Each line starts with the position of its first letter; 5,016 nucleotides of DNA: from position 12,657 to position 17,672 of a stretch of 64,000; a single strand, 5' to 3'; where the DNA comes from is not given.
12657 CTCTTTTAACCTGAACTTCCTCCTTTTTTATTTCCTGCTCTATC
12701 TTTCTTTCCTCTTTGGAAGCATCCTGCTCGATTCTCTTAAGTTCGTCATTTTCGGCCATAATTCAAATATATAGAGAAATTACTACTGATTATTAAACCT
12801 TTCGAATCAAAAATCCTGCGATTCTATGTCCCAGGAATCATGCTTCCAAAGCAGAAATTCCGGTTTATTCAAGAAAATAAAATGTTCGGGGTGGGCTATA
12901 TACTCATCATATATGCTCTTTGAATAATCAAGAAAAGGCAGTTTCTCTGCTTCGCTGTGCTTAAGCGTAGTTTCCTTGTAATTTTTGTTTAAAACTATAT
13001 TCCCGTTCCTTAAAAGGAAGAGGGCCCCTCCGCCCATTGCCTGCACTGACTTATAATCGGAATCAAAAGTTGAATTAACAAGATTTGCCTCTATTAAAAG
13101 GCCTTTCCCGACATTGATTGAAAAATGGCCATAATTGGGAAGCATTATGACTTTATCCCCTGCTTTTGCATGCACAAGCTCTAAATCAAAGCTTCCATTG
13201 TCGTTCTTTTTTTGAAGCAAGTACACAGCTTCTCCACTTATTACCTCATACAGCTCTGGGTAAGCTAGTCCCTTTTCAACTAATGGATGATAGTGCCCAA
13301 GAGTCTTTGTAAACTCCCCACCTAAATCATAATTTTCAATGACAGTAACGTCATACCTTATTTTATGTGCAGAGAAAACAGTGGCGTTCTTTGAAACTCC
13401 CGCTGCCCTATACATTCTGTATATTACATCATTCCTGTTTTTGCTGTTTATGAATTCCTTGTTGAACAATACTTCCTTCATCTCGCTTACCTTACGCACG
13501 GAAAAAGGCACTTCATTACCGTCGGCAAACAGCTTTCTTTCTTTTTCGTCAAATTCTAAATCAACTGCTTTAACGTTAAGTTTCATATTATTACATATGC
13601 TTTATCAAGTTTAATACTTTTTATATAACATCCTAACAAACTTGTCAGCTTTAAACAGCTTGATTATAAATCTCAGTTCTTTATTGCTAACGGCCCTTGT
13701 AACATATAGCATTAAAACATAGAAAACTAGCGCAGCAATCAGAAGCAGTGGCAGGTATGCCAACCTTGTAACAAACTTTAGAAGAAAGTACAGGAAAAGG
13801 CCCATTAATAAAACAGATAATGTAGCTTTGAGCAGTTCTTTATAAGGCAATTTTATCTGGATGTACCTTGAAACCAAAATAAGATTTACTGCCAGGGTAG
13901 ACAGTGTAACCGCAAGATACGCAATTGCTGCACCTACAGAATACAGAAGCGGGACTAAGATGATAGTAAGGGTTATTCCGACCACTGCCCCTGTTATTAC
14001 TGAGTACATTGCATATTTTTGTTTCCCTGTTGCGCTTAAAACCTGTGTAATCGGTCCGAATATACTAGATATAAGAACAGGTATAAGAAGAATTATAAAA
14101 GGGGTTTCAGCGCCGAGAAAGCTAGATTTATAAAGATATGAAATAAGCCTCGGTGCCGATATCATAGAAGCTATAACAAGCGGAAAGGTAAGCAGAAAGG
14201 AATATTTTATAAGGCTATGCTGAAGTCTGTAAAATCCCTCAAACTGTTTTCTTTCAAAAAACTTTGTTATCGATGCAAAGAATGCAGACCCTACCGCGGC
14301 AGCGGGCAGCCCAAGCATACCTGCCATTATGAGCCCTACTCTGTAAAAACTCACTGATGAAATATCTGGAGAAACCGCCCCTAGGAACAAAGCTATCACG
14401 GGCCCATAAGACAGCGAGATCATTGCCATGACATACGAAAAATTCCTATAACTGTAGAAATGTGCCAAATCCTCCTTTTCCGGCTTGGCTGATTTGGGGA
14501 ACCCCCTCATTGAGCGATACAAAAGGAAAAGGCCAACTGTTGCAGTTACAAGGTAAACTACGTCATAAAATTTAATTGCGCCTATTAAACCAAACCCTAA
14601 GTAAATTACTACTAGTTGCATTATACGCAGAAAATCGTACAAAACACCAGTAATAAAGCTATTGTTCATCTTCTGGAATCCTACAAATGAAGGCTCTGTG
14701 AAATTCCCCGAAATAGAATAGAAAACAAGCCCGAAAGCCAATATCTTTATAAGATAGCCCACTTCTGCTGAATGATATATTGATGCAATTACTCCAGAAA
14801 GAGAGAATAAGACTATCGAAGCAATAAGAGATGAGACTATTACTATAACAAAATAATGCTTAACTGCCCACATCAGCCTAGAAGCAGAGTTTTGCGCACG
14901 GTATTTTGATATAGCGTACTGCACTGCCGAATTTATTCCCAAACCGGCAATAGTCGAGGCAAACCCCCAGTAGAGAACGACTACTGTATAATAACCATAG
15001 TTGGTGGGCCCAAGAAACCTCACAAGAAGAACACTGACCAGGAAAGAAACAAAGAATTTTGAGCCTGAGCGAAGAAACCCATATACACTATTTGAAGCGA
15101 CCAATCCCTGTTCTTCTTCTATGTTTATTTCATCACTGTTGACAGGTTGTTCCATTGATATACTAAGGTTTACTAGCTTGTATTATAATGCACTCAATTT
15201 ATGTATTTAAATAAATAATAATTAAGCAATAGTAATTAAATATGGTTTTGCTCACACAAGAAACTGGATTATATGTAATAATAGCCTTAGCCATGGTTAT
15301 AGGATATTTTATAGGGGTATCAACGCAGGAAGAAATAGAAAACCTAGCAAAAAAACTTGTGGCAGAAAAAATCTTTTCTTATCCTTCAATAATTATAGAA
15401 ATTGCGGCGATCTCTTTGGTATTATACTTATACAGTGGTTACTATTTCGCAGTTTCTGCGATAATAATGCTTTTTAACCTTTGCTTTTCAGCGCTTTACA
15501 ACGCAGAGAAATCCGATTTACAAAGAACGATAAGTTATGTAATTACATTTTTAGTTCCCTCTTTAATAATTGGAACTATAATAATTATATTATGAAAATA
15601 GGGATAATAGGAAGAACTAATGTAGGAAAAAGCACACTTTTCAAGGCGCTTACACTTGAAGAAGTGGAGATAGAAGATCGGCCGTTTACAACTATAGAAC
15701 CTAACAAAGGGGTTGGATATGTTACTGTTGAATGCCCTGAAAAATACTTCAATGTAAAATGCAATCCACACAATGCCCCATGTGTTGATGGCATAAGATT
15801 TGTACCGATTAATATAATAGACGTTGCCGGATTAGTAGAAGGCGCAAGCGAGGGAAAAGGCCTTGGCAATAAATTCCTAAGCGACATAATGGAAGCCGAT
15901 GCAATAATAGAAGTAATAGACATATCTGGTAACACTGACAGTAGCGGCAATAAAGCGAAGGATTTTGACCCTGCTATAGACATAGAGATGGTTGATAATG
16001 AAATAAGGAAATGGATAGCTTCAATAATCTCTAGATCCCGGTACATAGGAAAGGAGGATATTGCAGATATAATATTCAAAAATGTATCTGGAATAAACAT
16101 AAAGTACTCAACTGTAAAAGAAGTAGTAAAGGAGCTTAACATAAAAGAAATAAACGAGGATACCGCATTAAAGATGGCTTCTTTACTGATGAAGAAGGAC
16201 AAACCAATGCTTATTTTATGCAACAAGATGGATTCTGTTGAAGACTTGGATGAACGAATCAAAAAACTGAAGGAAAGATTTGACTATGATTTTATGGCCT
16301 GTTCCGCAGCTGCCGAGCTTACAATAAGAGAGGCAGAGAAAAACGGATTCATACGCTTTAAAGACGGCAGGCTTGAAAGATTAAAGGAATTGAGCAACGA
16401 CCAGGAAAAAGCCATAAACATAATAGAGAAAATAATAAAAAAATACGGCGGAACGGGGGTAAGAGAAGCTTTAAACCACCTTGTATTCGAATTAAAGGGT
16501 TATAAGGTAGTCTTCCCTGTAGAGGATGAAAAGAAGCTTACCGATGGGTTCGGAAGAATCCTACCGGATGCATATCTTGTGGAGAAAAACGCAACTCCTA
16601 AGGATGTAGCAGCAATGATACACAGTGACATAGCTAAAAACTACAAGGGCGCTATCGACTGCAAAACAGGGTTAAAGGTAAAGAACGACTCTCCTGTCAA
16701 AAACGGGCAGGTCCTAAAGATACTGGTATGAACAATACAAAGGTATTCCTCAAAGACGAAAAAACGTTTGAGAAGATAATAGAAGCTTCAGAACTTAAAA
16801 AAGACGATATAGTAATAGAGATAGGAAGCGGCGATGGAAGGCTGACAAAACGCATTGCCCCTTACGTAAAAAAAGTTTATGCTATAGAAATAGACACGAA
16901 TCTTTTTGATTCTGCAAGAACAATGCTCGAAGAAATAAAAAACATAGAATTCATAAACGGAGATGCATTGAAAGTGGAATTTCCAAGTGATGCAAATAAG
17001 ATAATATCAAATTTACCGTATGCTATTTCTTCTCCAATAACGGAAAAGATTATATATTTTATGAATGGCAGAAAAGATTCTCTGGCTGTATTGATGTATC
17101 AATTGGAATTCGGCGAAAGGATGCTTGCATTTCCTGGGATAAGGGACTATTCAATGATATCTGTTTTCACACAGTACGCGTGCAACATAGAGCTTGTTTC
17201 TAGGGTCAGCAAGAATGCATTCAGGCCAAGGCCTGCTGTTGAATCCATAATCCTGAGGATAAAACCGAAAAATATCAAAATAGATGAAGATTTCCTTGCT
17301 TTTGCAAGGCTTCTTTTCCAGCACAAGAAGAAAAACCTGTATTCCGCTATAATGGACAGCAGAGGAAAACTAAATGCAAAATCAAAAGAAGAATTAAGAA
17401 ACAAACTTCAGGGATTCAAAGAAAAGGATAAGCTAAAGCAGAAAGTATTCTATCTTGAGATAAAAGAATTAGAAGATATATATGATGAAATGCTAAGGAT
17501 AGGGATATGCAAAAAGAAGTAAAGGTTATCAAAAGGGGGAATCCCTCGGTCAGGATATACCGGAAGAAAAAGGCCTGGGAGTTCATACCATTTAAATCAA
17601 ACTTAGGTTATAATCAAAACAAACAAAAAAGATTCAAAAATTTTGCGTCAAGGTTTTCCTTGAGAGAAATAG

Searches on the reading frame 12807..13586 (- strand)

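Call 44: search_protein_families(library=pfam, proteins=[window:12807-13586:-], max_evalue=0.01)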
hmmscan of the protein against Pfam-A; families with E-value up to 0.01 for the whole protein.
window:12807-13586:- (259 aa): 1 family
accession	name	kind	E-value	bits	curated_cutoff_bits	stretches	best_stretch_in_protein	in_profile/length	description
PF06560.17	GPI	-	2.3e-38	131.7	20.7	1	30-205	1-179/182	Glucose-6-phosphate isomerase (GPI)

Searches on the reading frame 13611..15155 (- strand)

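Call 20: search_protein_families(library=pfam, proteins=[window:13611-15155:-], max_evalue=0.00001)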
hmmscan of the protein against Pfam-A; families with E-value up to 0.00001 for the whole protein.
window:13611-15155:- (514 aa): 2 families
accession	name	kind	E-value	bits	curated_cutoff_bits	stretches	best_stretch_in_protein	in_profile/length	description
PF01943.22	Polysacc_synt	-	3.2e-13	50.2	28.2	1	23-264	5-238/274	Polysaccharide biosynthesis protein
PF13440.11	Polysacc_synt_3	-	7.2e-11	42.3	23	1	43-347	1-289/293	Polysaccharide biosynthesis protein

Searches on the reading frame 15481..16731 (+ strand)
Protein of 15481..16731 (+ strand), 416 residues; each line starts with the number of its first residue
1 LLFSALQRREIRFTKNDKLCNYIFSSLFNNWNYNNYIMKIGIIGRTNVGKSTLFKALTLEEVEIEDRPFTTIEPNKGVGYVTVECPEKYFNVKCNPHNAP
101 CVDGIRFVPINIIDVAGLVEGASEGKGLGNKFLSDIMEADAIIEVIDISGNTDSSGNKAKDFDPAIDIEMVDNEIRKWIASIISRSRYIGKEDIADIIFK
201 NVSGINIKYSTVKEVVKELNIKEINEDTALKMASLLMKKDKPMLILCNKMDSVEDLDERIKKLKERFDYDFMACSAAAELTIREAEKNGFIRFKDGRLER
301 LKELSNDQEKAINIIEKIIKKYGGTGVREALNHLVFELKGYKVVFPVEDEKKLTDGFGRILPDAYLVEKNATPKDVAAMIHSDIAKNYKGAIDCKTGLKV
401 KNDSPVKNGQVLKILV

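Call 44: search_protein_families(library=pfam, proteins=[window:15481-16731:+], max_evalue=0.01)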
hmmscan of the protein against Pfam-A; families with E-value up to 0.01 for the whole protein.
window:15481-16731:+ (416 aa): 6 families
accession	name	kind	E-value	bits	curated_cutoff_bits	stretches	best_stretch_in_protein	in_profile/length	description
PF08438.16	YGR210-like_G4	-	6.1e-24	85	24.7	1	247-349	2-108/108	Obg-like GTPase YGR210-like, G4 motif-containing domain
PF01926.29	MMR_HSR1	-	2.6e-20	73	21.9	1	39-159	1-86/113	50S ribosome-binding GTPase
PF02824.27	TGS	-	1.9e-08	34.7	22.2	1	361-415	5-59/60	TGS domain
PF00009.33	GTP_EFTU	-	1.8e-06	28.1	26.5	0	231-285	112-151/188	Elongation factor Tu GTP binding domain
PF02421.24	FeoB_N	-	2.6e-06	27.5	27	1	39-78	2-41/156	Ferrous iron transport protein B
PF03193.22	RsgA_GTPase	-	0.00034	20.9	30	0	216-283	29-98/174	RsgA GTPase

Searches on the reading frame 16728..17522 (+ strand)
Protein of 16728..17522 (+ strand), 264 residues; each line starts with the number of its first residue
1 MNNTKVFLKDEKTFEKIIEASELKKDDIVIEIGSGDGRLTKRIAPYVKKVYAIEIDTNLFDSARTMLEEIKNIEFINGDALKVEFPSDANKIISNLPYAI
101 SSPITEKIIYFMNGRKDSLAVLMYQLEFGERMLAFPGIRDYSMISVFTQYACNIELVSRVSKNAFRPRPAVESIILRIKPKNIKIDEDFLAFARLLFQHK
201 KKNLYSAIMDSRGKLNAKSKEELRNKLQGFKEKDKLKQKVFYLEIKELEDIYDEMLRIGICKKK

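Call 107: search_protein_families(library=pfam, proteins=[window:16728-17522:+], max_evalue=0.00001)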
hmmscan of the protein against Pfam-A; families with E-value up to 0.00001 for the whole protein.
window:16728-17522:+ (264 aa): 5 families
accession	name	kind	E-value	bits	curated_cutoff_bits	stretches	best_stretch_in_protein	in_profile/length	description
PF00398.26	RrnaAD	-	1.1e-48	166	24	1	6-221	11-238/263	Ribosomal RNA adenine dimethylase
PF13649.12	Methyltransf_25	-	3.8e-08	34.4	27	1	29-93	1-69/97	Methyltransferase domain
PF08241.18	Methyltransf_11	-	2.1e-06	28.7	21.2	1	31-88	2-59/95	Methyltransferase domain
PF13847.12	Methyltransf_31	-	3.6e-06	27.2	27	1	24-95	2-81/145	Methyltransferase domain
PF05219.18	DREV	-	8.5e-06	25.5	26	0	5-61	69-130/265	DREV methyltransferase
